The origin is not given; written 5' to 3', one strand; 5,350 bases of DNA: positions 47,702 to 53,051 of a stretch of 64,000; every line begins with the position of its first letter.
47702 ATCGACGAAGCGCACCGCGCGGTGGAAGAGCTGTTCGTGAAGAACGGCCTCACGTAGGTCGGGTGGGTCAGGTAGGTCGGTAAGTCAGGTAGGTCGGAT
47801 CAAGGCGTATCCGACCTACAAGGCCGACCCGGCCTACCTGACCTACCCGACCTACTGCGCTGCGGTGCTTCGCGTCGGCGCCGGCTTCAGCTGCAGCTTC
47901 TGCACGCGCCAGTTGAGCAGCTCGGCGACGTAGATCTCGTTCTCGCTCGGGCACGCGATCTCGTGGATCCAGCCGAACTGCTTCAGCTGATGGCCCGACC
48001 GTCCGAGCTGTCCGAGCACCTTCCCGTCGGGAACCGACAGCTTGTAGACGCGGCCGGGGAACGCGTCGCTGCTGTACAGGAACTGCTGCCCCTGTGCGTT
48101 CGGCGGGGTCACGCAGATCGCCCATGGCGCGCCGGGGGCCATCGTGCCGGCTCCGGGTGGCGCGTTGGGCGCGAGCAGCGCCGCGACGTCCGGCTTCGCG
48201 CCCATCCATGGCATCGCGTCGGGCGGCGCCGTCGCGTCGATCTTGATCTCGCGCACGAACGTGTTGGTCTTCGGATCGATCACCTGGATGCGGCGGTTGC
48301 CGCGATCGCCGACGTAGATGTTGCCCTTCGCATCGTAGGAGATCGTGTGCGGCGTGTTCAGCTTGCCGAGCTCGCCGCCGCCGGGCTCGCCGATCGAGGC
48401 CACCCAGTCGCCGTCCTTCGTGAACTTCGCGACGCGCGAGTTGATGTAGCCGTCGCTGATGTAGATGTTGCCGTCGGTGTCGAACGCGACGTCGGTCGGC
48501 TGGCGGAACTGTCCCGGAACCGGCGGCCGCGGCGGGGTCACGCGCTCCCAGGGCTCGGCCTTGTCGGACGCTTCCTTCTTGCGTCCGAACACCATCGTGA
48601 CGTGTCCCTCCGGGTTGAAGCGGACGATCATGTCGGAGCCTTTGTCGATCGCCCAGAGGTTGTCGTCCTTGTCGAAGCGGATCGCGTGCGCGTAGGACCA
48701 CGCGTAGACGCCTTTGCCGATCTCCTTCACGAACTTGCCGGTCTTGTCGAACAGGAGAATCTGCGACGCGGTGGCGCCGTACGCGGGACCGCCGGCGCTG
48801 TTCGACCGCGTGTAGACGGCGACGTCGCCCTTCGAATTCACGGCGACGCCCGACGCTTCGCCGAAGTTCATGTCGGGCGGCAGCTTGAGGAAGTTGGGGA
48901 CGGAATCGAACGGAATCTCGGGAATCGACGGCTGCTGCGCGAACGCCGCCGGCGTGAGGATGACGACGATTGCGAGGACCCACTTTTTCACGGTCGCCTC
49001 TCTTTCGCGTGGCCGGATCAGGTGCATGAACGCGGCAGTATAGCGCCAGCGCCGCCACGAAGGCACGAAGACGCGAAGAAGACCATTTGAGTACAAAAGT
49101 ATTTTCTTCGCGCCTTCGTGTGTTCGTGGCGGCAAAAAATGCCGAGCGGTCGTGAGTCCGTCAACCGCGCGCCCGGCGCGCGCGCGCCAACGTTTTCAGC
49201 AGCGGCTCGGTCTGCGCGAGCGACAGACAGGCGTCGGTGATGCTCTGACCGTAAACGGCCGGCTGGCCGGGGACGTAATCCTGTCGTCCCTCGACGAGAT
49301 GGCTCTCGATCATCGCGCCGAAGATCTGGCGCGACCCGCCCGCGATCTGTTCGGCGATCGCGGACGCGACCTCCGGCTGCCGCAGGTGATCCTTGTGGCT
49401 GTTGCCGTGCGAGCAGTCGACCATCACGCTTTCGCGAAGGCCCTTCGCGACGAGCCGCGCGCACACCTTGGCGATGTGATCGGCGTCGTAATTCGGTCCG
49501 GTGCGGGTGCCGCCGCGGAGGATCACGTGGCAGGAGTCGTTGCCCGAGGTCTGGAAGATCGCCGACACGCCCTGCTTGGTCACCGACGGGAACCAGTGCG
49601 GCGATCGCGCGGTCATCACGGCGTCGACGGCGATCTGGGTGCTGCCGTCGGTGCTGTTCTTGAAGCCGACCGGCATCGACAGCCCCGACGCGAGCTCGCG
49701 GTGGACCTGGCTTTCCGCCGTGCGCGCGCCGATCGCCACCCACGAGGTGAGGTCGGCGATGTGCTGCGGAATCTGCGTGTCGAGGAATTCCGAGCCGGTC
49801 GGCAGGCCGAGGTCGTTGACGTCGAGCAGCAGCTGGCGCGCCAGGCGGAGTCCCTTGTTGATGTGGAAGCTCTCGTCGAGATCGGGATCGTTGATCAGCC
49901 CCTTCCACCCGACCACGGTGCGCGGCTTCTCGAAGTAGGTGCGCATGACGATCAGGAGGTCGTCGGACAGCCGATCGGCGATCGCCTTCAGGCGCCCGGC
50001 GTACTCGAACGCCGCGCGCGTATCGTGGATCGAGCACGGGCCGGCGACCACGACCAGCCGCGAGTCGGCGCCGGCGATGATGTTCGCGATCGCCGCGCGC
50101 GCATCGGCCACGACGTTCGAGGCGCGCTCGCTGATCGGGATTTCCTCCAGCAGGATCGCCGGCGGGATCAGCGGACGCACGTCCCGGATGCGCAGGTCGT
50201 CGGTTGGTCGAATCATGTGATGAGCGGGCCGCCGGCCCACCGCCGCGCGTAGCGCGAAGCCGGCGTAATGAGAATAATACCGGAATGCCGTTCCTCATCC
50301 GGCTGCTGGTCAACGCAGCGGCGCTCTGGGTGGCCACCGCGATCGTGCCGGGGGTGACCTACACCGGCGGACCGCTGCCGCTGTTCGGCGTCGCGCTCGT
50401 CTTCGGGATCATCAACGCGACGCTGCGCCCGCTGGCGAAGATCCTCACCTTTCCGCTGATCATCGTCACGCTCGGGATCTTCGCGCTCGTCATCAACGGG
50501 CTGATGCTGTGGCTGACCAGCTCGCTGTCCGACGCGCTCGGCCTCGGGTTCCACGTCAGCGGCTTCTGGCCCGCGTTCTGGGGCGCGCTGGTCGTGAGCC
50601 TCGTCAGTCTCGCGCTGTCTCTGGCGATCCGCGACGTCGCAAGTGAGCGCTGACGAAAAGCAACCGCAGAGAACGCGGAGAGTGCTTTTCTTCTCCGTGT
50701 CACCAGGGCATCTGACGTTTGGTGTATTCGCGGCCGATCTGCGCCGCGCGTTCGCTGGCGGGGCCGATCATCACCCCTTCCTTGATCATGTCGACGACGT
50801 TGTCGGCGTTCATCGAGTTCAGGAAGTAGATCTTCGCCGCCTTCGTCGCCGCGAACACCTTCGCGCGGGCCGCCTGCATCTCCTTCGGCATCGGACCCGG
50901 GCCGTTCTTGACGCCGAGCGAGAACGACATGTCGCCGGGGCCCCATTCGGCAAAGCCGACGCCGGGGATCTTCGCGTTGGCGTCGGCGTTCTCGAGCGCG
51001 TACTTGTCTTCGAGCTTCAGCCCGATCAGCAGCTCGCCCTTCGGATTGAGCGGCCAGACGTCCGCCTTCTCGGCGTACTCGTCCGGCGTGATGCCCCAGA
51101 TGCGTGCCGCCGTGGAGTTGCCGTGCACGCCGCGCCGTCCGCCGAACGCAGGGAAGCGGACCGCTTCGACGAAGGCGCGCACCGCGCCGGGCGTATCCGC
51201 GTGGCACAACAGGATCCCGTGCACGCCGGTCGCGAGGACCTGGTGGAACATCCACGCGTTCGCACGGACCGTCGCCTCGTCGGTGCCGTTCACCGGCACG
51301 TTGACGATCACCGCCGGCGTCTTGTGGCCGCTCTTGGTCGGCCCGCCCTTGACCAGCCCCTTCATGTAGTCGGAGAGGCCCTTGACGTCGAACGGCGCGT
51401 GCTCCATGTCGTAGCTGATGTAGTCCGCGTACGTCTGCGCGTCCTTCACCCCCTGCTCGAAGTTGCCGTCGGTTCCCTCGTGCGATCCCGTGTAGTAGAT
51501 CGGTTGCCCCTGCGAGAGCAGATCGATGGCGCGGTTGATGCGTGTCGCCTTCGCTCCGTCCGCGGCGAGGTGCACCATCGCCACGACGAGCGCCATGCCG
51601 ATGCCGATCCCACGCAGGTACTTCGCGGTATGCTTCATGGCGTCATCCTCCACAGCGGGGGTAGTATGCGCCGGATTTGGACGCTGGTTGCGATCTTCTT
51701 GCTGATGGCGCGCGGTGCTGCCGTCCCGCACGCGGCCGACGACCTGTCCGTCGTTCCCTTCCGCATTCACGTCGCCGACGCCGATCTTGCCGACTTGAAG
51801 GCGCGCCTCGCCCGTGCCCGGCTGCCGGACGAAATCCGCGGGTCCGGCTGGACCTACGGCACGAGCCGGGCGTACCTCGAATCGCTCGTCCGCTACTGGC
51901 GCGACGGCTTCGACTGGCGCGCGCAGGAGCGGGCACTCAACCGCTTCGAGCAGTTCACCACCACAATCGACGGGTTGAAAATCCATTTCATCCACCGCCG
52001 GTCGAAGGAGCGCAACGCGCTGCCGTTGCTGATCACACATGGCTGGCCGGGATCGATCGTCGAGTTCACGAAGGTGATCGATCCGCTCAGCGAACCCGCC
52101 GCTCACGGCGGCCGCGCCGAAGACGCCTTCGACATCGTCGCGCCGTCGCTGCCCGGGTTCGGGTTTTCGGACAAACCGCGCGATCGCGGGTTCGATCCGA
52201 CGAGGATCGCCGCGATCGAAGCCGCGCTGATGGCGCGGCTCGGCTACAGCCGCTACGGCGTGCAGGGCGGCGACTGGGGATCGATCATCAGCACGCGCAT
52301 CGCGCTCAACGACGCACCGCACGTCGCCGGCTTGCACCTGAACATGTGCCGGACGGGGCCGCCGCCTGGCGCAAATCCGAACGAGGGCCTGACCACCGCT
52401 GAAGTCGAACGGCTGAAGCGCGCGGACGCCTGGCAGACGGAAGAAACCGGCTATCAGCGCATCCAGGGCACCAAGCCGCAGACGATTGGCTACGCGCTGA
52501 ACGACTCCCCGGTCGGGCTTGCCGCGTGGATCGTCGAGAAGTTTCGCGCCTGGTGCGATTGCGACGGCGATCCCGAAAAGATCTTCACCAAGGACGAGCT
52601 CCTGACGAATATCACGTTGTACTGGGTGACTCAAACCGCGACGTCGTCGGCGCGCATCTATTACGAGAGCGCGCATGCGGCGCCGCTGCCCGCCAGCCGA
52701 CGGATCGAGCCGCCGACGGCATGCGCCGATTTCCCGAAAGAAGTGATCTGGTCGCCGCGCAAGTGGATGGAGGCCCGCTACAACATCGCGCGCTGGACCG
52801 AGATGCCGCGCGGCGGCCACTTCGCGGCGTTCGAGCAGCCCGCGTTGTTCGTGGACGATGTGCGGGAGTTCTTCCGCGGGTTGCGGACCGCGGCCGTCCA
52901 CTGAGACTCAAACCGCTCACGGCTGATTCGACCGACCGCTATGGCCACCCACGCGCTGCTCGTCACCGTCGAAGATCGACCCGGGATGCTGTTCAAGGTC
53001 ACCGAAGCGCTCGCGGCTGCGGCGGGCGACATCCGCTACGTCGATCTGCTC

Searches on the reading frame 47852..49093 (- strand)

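Call 61: search_protein_families(library=pfam, proteins=[window:47852-49093:-], max_evalue=0.0001)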
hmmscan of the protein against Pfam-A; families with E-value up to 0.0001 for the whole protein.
window:47852-49093:- (413 aa): 3 families
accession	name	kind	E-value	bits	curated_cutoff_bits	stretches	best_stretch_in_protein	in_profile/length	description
PF01436.27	NHL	-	2.3e-17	62.5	20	2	196-224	1-28/28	NHL repeat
PF17170.10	DUF5128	-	7.3e-06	25.8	22.9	0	206-289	52-134/321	6-bladed beta-propeller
PF22701.2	Mala_s_1-like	-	7.4e-06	26.3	27.5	1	139-285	46-168/195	Mal s 1 allergenic protein-like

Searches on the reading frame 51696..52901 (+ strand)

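Call 61: search_protein_families(library=pfam, proteins=[window:51696-52901:+], max_evalue=0.0001)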
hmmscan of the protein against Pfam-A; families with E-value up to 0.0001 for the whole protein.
window:51696-52901:+ (402 aa): 3 families
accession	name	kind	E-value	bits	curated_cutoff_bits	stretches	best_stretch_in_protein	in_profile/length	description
PF06441.18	EHN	-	5.4e-41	139.6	22.8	1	20-124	2-107/107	Epoxide hydrolase N terminus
PF00561.26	Abhydrolase_1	-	1.5e-15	58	25.8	1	110-218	2-102/245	alpha/beta hydrolase fold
PF12697.13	Abhydrolase_6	-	6.8e-07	30.6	26.3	1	111-387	1-216/217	Alpha/beta hydrolase family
